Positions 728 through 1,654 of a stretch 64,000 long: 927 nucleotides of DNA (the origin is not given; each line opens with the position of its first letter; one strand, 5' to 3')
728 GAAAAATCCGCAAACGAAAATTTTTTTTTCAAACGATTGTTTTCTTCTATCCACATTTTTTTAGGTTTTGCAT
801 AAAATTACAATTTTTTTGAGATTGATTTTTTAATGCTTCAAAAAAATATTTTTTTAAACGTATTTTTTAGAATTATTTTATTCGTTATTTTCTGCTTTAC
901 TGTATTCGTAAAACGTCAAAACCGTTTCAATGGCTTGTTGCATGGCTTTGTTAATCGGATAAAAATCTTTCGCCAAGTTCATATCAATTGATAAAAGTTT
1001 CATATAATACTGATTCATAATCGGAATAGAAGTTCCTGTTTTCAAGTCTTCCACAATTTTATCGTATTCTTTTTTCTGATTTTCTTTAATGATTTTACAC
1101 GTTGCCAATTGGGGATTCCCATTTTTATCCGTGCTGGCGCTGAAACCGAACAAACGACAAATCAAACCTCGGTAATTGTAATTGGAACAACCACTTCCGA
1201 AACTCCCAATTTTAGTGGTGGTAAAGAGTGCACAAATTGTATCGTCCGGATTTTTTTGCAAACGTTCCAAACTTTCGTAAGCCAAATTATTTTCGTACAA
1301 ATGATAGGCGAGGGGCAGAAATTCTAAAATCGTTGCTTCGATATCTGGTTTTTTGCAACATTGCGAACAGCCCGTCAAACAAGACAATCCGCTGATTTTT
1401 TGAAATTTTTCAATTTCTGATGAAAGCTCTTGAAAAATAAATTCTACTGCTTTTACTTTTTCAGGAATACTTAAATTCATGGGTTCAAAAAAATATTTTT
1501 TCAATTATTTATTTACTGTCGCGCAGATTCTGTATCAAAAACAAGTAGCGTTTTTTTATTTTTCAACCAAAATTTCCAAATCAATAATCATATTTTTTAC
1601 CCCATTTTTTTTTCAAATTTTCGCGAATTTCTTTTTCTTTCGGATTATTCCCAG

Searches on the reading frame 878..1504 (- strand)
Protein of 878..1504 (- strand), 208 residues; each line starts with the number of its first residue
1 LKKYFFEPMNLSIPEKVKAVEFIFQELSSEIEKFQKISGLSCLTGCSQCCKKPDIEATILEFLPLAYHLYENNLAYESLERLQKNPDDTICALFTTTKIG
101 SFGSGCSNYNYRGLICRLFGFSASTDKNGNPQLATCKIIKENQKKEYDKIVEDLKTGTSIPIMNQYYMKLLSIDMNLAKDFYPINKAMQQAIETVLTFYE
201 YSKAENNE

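Call 61: search_protein_families(library=pfam, proteins=[window:878-1504:-], max_evalue=0.00001)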
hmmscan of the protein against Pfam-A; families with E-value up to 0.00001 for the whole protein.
window:878-1504:- (208 aa): 1 family
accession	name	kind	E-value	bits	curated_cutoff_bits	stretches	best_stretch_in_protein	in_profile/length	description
PF03692.20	CxxCxxCC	-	3.6e-06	28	23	1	42-127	2-75/85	Putative zinc- or iron-chelating domain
